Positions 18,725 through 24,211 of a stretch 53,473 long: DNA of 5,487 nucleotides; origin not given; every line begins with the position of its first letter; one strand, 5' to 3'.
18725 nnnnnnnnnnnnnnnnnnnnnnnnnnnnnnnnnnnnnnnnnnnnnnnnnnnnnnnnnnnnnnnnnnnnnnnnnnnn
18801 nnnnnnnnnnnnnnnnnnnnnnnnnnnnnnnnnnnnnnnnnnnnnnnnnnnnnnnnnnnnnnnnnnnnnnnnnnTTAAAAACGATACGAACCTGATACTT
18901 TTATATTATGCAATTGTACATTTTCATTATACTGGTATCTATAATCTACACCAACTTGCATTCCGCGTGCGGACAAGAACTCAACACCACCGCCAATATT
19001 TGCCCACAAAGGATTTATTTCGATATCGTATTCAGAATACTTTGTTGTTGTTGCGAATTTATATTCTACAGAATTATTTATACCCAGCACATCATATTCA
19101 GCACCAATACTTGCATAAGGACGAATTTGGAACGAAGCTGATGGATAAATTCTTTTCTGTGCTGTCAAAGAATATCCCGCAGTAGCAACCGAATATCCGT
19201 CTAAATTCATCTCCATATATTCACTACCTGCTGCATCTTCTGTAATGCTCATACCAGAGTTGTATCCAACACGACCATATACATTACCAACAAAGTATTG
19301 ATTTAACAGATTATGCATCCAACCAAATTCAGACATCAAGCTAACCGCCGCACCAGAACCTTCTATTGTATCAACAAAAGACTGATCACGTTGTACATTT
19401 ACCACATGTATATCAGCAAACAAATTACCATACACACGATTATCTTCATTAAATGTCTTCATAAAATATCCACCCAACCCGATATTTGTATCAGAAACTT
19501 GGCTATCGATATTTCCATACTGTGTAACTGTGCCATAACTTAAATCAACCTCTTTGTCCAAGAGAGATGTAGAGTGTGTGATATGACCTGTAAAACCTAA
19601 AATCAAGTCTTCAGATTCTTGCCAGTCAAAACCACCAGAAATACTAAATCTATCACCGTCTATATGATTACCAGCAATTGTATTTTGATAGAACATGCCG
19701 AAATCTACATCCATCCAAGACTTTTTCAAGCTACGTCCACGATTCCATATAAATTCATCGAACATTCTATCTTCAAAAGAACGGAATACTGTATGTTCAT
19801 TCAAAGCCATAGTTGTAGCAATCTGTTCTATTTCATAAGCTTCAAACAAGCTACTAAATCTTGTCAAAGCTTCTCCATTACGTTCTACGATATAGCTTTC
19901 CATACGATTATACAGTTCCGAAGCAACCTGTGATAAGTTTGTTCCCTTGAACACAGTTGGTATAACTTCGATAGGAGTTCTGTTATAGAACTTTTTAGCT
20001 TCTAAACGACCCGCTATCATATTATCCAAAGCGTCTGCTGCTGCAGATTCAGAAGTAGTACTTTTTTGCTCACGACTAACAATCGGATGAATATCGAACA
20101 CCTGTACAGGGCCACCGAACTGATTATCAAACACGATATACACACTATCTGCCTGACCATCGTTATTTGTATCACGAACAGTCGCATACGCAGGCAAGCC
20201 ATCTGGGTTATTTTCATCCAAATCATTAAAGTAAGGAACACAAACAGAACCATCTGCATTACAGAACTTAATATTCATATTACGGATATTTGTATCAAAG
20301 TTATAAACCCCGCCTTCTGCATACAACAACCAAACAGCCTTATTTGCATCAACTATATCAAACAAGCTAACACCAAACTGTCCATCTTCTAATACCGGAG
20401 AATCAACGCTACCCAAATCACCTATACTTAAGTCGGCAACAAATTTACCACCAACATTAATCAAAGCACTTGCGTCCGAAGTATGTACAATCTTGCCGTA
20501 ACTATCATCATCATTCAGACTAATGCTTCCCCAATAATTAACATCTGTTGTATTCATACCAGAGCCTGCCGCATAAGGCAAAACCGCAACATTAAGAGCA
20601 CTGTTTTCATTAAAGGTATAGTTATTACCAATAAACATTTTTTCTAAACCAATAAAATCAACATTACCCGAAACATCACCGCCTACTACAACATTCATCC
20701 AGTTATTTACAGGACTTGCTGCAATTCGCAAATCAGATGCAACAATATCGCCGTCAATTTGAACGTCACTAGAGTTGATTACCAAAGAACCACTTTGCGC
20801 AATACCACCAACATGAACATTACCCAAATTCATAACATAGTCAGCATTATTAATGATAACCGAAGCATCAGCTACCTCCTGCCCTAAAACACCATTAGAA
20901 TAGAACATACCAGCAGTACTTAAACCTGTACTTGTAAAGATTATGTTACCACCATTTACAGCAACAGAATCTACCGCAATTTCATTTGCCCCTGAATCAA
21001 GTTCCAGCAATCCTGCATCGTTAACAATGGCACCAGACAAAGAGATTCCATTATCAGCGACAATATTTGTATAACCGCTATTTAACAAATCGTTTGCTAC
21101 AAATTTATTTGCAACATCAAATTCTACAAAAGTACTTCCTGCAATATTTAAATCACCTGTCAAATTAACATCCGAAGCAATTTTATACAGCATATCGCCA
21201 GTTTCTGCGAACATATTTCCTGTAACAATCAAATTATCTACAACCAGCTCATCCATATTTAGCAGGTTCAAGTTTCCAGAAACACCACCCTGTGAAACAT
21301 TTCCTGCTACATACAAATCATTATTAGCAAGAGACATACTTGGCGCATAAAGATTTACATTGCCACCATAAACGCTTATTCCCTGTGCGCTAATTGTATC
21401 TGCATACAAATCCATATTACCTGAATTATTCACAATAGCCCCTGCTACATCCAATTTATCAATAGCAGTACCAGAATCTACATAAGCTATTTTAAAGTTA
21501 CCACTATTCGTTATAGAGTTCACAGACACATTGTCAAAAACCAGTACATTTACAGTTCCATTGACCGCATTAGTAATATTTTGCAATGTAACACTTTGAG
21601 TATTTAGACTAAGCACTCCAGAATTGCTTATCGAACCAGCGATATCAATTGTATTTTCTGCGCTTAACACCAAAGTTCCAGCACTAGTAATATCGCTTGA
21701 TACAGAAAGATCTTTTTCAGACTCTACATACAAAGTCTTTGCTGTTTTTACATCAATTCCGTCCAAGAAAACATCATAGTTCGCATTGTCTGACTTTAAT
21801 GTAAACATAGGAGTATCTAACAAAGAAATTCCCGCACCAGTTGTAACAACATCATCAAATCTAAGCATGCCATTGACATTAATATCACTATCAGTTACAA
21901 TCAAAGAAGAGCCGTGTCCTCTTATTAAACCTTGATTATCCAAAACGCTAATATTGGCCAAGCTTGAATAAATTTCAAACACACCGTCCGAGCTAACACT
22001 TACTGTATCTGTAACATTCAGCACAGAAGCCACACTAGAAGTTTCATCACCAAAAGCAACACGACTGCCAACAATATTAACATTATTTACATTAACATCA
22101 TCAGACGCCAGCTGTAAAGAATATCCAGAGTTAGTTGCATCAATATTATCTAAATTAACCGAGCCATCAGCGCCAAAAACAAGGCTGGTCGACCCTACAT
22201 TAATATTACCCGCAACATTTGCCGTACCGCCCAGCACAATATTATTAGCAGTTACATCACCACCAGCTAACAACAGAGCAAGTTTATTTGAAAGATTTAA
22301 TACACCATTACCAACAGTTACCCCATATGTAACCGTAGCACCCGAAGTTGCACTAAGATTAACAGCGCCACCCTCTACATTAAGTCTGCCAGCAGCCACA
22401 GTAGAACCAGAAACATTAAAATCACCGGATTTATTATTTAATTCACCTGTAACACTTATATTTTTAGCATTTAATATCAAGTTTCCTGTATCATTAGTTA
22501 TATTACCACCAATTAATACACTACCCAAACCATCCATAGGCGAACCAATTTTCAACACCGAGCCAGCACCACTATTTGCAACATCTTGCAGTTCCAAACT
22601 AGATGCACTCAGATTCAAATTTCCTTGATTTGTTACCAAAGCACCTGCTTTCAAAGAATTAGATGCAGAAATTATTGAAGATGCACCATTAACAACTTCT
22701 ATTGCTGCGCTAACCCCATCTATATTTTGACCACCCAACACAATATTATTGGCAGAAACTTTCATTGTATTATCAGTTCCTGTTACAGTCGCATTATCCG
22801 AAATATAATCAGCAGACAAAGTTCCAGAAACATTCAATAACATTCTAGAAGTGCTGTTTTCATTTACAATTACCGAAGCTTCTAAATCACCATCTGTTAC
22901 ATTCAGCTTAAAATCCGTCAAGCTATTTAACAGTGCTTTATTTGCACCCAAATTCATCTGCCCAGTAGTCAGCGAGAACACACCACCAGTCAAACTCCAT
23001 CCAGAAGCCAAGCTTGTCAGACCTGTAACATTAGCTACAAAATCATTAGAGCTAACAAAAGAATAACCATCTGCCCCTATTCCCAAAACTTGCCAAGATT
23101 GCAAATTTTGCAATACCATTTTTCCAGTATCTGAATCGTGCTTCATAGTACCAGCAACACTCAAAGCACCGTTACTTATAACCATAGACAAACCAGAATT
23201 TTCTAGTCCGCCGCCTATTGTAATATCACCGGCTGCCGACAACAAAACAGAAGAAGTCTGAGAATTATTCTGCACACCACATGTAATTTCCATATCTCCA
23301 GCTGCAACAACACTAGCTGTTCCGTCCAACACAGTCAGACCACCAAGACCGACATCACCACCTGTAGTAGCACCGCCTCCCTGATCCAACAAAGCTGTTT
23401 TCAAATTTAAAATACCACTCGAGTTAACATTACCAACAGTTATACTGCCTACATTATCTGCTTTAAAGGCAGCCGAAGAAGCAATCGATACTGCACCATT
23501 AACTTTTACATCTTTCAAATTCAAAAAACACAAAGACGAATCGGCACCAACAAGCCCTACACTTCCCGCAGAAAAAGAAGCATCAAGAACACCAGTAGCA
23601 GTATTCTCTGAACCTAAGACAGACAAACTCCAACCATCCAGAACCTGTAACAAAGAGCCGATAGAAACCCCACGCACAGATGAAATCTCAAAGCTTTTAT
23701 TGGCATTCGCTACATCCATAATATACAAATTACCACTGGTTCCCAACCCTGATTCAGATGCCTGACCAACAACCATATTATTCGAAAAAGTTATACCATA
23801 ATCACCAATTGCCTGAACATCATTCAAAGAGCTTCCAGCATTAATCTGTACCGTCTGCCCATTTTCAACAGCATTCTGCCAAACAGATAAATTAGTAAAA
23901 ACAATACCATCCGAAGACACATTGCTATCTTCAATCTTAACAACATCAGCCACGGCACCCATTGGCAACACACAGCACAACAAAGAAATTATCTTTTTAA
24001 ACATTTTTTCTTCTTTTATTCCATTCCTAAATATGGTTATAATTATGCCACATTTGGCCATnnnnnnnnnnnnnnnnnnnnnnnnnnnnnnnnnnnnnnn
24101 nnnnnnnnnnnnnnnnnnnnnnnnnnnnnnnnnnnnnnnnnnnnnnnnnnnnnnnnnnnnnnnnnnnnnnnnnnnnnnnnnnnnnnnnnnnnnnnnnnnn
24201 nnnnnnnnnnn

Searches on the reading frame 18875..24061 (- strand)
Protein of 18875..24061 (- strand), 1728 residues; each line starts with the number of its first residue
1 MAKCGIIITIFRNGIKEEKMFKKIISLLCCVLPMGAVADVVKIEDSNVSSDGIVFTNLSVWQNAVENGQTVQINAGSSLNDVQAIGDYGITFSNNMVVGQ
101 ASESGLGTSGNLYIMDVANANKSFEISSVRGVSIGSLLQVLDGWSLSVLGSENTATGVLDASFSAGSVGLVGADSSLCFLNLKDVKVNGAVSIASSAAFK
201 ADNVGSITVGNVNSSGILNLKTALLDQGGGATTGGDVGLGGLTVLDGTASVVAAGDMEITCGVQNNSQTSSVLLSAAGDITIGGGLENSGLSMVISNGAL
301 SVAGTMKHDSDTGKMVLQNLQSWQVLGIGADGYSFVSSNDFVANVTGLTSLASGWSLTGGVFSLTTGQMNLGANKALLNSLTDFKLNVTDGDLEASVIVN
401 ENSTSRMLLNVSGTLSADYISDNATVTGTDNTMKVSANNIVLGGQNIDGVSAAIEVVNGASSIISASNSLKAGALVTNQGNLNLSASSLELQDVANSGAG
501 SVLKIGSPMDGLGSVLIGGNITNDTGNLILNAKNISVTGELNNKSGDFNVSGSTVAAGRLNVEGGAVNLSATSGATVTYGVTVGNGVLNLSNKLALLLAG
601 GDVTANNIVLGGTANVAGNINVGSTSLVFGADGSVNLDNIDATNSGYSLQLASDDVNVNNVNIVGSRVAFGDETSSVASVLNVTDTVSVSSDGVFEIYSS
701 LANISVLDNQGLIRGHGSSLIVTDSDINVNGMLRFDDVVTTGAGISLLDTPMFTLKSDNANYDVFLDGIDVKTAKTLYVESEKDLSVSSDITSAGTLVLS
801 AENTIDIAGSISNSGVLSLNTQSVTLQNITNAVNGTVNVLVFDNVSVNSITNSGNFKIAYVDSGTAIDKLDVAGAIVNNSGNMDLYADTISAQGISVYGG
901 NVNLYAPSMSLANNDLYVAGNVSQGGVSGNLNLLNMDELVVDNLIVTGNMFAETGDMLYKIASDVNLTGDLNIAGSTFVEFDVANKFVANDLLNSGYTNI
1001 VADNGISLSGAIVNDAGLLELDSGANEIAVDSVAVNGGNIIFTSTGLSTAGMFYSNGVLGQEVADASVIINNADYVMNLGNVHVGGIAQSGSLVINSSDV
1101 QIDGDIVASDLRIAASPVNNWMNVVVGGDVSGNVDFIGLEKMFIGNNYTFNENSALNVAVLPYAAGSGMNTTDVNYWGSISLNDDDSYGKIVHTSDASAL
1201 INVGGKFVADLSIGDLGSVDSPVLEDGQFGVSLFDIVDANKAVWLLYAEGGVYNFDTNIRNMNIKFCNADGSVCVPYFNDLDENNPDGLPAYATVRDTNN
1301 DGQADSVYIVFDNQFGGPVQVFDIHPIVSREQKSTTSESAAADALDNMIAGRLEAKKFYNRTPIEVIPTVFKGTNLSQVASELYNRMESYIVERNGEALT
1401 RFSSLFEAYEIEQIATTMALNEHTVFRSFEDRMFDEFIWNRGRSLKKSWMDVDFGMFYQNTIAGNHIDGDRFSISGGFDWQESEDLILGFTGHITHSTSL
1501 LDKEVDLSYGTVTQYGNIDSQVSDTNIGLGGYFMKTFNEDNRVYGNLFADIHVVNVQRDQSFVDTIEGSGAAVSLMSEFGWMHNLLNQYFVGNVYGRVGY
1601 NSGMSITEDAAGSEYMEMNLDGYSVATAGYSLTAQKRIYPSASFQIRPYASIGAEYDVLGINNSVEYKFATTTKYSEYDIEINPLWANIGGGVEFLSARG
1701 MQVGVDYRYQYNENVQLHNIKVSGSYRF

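Call 3: search_protein_families(library=pfam, proteins=[window:18875-24061:-], max_evalue=0.01)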
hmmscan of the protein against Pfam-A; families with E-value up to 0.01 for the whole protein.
window:18875-24061:- (1728 aa): 0 families

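Call 4: search_protein_families(library=ncbifam, proteins=[window:18875-24061:-], max_evalue=0.01)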
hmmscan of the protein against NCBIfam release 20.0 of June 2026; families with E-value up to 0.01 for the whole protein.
window:18875-24061:- (1728 aa): 0 families

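Call 57: search_solved_structures(query=window:18875-24061:-, max_evalue=0.1)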
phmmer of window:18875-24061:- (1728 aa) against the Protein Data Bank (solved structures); distinct sequences matched with E-value up to 0.1: 0.

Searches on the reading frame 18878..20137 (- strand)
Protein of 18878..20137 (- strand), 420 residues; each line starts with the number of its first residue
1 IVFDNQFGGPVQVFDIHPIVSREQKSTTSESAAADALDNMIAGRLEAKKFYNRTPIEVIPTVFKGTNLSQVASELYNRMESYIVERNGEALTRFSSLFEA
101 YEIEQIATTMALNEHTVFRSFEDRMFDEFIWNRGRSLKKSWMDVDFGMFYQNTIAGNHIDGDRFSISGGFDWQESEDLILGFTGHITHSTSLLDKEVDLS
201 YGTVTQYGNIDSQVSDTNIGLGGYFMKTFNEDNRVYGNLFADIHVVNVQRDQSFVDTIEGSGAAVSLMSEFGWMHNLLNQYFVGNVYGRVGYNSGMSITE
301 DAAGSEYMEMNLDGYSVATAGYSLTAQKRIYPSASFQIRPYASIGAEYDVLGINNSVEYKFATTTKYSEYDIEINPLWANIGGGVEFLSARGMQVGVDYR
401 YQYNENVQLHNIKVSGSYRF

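Call 31: search_protein_families(library=pfam, proteins=[window:18878-20137:-], max_evalue=10)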
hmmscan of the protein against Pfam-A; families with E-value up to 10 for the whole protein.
window:18878-20137:- (420 aa): 1 family
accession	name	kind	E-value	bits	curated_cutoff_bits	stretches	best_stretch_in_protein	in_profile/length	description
PF12475.13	Amdo_NSP_1-3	-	0.096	13.3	25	1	223-246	16-40/54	Amdovirus non-structural protein 1-3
